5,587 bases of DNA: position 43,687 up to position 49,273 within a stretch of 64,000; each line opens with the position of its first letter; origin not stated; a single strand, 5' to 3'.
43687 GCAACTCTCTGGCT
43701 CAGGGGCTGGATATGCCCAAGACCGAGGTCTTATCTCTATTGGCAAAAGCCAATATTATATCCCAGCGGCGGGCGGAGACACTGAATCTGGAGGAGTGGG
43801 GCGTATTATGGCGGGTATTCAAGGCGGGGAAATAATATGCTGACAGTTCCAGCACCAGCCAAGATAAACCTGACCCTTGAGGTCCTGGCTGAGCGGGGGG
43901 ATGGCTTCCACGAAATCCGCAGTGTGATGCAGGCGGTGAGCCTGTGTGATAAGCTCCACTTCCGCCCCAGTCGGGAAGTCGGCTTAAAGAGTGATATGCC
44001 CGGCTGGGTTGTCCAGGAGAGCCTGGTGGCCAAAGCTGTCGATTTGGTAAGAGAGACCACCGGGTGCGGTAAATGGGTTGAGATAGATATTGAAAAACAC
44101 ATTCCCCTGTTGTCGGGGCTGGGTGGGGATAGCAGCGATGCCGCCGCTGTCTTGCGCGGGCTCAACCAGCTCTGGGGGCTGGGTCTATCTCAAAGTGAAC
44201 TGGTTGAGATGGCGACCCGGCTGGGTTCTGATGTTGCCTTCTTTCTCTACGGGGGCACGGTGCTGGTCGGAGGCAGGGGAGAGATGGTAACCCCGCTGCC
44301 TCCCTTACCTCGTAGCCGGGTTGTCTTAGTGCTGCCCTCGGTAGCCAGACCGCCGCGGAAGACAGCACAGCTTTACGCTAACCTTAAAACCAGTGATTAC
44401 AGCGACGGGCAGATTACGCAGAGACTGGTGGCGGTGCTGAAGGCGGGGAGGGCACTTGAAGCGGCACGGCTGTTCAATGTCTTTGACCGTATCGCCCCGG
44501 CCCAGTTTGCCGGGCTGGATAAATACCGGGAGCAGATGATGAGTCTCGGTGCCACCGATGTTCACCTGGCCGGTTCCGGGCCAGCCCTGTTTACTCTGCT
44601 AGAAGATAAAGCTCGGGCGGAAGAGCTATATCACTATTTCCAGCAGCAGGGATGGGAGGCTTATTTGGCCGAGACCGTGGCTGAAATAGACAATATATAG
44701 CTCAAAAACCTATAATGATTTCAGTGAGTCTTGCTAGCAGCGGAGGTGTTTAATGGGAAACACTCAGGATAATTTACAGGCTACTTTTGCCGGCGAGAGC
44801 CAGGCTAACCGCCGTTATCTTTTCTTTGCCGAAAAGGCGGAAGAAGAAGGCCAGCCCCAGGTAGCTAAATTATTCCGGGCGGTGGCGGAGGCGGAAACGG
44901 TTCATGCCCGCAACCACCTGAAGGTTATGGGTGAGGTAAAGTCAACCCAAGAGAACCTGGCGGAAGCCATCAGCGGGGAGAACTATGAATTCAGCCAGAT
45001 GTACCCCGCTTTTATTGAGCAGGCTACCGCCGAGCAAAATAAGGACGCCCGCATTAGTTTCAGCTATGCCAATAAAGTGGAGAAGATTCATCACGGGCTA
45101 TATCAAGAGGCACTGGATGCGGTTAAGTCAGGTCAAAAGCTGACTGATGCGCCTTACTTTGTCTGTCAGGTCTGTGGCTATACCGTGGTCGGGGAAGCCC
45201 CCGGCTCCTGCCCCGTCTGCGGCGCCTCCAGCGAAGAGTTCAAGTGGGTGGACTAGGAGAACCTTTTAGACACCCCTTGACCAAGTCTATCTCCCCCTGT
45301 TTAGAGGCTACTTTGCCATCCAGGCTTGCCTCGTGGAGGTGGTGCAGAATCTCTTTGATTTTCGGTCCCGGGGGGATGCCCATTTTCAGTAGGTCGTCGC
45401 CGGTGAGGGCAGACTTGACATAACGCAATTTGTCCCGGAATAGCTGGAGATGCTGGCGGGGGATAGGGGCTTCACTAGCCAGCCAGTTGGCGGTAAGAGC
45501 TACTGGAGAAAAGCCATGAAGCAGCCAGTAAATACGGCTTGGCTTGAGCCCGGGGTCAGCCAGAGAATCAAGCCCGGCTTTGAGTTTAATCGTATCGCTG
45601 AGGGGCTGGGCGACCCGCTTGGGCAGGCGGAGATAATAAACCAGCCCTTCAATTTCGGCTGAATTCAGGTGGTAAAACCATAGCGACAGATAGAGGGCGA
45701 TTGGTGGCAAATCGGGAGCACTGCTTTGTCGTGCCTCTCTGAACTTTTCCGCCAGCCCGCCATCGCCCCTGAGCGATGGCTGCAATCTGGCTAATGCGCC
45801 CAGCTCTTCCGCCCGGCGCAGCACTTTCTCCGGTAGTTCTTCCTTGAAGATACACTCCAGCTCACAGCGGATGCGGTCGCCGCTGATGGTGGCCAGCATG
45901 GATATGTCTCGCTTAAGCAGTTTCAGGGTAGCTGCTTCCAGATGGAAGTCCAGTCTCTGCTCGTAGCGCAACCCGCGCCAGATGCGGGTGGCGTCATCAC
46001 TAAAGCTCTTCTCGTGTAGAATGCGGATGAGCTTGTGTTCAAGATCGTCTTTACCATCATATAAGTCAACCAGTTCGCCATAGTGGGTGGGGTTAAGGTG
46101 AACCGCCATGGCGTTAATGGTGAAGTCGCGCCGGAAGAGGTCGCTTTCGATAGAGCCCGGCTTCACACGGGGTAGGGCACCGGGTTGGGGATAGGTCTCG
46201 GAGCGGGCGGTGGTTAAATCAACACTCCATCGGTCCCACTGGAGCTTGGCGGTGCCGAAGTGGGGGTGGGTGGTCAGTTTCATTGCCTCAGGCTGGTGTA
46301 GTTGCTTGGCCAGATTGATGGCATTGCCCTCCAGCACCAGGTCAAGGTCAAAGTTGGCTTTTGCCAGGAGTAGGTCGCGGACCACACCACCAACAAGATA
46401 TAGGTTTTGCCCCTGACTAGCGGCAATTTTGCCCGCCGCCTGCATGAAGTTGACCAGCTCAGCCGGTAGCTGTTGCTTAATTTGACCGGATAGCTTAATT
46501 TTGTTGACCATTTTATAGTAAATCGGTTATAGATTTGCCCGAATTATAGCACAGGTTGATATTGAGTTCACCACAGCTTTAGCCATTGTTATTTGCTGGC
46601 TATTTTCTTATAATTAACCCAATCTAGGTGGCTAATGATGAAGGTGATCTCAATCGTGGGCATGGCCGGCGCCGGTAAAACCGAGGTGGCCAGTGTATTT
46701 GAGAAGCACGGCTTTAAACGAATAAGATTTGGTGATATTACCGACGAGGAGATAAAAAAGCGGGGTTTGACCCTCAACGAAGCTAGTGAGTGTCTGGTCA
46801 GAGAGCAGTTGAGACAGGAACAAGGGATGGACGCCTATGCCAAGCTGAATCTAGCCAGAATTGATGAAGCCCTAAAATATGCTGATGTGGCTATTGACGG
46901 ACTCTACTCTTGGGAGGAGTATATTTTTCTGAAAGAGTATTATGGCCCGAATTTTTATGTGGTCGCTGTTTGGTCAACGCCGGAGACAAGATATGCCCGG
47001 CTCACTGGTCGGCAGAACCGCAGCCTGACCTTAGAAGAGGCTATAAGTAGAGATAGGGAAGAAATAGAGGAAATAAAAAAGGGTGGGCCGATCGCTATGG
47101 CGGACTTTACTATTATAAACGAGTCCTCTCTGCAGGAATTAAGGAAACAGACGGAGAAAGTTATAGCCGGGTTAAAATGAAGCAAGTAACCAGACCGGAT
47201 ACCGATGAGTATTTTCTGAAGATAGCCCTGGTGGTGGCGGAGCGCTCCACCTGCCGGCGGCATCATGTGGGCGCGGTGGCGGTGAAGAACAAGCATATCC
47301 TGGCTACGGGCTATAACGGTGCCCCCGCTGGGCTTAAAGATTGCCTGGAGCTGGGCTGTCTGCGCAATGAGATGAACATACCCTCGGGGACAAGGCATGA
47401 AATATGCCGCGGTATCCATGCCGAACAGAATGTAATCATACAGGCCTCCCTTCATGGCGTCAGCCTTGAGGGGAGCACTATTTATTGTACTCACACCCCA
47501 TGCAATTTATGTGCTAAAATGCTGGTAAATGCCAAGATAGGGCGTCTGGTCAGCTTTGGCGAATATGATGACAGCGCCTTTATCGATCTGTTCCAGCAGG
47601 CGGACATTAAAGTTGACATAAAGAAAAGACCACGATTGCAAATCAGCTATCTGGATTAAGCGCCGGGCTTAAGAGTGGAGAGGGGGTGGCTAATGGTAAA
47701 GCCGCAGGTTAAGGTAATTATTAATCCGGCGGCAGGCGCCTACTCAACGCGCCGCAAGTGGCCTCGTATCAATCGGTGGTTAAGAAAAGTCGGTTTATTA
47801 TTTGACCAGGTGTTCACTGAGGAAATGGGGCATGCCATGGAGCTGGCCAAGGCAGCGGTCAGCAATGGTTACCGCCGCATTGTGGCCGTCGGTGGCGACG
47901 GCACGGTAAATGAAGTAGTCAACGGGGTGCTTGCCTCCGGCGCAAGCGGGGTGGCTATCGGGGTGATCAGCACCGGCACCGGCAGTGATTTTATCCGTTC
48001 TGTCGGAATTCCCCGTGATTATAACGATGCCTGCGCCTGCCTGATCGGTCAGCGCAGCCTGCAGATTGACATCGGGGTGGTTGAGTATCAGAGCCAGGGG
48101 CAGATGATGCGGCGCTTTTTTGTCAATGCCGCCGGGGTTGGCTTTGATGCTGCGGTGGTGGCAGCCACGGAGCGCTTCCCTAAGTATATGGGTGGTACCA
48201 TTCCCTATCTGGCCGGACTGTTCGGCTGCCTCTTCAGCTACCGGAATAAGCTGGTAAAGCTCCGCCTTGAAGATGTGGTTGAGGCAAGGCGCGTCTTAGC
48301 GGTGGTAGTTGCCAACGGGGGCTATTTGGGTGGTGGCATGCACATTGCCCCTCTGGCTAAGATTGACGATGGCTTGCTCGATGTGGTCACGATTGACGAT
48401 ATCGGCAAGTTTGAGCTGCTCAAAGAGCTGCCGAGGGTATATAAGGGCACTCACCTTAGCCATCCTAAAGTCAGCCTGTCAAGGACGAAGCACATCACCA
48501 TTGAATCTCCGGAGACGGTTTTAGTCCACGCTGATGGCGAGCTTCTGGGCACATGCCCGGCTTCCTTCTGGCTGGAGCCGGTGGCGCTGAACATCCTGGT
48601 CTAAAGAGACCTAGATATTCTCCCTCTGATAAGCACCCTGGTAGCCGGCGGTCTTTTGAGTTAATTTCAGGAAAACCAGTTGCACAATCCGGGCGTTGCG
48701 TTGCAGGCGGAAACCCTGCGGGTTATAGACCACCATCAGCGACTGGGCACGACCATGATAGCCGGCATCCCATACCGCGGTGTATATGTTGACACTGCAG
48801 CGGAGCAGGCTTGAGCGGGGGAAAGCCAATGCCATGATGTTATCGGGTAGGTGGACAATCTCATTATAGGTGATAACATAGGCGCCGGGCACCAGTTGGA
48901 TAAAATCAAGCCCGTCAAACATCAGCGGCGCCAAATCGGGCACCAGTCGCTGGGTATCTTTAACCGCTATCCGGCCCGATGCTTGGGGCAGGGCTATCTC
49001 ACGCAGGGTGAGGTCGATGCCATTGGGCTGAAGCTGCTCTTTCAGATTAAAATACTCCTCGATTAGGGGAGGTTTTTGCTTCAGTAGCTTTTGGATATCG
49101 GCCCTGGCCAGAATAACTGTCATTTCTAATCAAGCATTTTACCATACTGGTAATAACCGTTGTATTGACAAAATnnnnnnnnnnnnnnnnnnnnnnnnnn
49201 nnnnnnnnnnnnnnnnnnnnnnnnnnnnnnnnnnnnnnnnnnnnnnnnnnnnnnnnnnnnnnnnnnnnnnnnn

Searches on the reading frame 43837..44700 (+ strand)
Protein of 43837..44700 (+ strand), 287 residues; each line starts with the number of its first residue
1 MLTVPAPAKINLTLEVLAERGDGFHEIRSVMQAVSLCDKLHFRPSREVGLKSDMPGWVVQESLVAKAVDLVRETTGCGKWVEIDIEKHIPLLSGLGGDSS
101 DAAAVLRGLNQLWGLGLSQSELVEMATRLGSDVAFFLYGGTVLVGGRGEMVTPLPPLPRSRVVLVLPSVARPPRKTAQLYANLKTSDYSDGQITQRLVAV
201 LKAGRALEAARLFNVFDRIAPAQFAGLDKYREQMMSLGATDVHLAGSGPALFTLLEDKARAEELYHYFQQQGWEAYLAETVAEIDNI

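Call 35: search_protein_families(library=ncbifam, proteins=[window:43837-44700:+], max_evalue=1e-10)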
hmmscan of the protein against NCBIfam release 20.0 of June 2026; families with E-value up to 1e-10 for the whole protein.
window:43837-44700:+ (287 aa): 9 families
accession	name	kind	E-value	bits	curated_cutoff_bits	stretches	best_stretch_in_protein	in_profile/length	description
TIGR00154.1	ispE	equivalog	2.5e-54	184.9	138.7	1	3-267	4-270/294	4-(cytidine 5'-diphospho)-2-C-methyl-D-erythritol kinase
NF002870.0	PRK03188.1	equivalog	1.4e-47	161.9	286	1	2-273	11-288/310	4-(cytidine 5'-diphospho)-2-C-methyl-D-erythritol kinase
NF011205.0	PRK14611.1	equivalog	1.2e-45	156.2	364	1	2-276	2-270/275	4-(cytidine 5'-diphospho)-2-C-methyl-D-erythritol kinase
NF011202.0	PRK14608.1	equivalog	8.9e-44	149.9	204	1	2-276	10-286/294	4-(cytidine 5'-diphospho)-2-C-methyl-D-erythritol kinase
NF011207.0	PRK14613.1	equivalog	7.3e-30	104.2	359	1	80-270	93-285/297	4-(cytidine 5'-diphospho)-2-C-methyl-D-erythritol kinase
NF003216.0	PRK04181.1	equivalog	4.1e-26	92.3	191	1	7-254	6-253/257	4-(cytidine 5'-diphospho)-2-C-methyl-D-erythritol kinase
NF002288.1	PRK01212.1-4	equivalog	5.2e-17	61.8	194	1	62-271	59-281/303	homoserine kinase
TIGR00191.1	thrB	equivalog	1.6e-11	43.7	168.25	0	60-169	59-174/304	homoserine kinase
NF004568.0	PRK05905.1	equivalog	1.9e-11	44.1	321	1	58-139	67-146/261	4-(cytidine 5'-diphospho)-2-C-methyl-D-erythritol kinase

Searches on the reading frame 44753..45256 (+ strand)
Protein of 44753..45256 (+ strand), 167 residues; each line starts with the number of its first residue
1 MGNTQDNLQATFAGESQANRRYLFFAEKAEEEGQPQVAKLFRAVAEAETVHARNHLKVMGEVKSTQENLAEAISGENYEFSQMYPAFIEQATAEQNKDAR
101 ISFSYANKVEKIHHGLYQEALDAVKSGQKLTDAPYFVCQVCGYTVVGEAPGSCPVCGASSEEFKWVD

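Call 35: search_protein_families(library=ncbifam, proteins=[window:44753-45256:+], max_evalue=1e-10)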
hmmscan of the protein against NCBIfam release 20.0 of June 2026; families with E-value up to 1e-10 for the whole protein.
window:44753-45256:+ (167 aa): 2 families
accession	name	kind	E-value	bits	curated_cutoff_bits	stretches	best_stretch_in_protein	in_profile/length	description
NF045783.1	Nigrythrn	equivalog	1.6e-33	116.5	340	1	2-164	27-200/202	nigerythrin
NF045767.1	RuberyRbr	equivalog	5.6e-32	111.3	200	1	3-164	8-188/194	rubrerythrin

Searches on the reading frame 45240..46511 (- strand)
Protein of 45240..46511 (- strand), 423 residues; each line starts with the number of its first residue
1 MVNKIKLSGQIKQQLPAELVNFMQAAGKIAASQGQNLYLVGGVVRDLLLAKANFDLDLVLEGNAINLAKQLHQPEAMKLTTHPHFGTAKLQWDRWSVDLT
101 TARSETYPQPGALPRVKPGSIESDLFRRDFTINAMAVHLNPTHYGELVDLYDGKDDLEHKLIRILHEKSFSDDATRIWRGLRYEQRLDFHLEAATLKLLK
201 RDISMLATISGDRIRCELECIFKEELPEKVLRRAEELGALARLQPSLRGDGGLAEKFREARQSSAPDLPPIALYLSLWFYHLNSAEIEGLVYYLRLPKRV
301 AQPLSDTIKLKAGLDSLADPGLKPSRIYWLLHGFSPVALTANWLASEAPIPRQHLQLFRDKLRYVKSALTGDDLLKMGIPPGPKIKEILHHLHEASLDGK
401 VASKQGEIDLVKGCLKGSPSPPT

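Call 35: search_protein_families(library=ncbifam, proteins=[window:45240-46511:-], max_evalue=1e-10)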
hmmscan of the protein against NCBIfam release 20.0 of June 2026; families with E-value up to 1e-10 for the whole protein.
window:45240-46511:- (423 aa): 8 families
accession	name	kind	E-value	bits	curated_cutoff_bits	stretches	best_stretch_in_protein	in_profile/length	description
NF041569.1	A-tRNAntase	equivalog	3.2e-65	220.9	1440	1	11-248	456-696/880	A-adding tRNA nucleotidyltransferase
TIGR02692.1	tRNA_CCA_actino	equivalog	1.5e-37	129.3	438.8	1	17-234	10-230/466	CCA tRNA nucleotidyltransferase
NF009814.0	PRK13299.1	equivalog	6.9e-37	127.4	290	1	32-408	18-386/396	CCA tRNA nucleotidyltransferase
NF008137.0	PRK10885.1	equivalog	1e-21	77.2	451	1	36-247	2-210/409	multifunctional CCA addition/repair protein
TIGR01942.1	pcnB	subfamily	7.7e-20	71.1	305.65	1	33-248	28-242/425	polynucleotide adenylyltransferase PcnB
NF009812.0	PRK13297.1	equivalog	2.5e-17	63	624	1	30-263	7-235/364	tRNA CCA-pyrophosphorylase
NF009813.0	PRK13298.1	equivalog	3.7e-17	62.3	606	1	121-246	84-209/417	tRNA CCA-pyrophosphorylase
NF008634.1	PRK11623.1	equivalog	3.6e-11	42.3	702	0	33-214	59-250/469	polynucleotide adenylyltransferase PcnB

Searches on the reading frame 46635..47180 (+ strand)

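Call 35: search_protein_families(library=ncbifam, proteins=[window:46635-47180:+], max_evalue=1e-10)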
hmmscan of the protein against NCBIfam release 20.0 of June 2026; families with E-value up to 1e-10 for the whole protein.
window:46635-47180:+ (181 aa): 1 family
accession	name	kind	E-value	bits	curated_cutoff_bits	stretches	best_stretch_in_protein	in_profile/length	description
NF006226.0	PRK08356.1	equivalog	9.2e-15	54.9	189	1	4-178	7-191/195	hypothetical protein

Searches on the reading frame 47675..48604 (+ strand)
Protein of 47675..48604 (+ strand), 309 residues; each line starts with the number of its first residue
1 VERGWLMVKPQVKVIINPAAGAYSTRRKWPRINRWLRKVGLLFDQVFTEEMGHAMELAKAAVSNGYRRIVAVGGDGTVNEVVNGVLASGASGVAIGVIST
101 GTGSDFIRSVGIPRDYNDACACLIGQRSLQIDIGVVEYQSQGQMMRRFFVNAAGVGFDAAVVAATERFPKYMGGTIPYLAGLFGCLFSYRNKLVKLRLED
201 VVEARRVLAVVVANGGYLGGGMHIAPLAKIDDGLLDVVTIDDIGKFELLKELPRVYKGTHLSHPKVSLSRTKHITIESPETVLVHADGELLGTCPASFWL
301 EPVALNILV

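Call 88: search_protein_families(library=pfam, proteins=[window:47675-48604:+], max_evalue=0.00001)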
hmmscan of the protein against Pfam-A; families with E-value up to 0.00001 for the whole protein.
window:47675-48604:+ (309 aa): 2 families
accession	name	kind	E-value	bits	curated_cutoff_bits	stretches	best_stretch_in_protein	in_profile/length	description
PF19279.4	YegS_C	-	1.9e-39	135.4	27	1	154-308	4-157/158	YegS C-terminal NAD kinase beta sandwich-like domain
PF00781.29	DAGK_cat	-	1.8e-30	105.6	23.6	1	12-135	2-124/125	Diacylglycerol kinase catalytic domain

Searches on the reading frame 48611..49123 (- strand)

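Call 88: search_protein_families(library=pfam, proteins=[window:48611-49123:-], max_evalue=0.00001)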
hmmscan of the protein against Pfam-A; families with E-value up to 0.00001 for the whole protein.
window:48611-49123:- (170 aa): 2 families
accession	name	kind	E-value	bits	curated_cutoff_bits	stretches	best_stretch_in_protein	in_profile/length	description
PF22769.1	DCD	-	7.2e-24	85.1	27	1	4-153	1-152/153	dCTP deaminase-like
PF00692.24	dUTPase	-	2.4e-08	34.3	22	1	82-156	32-106/129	dUTPase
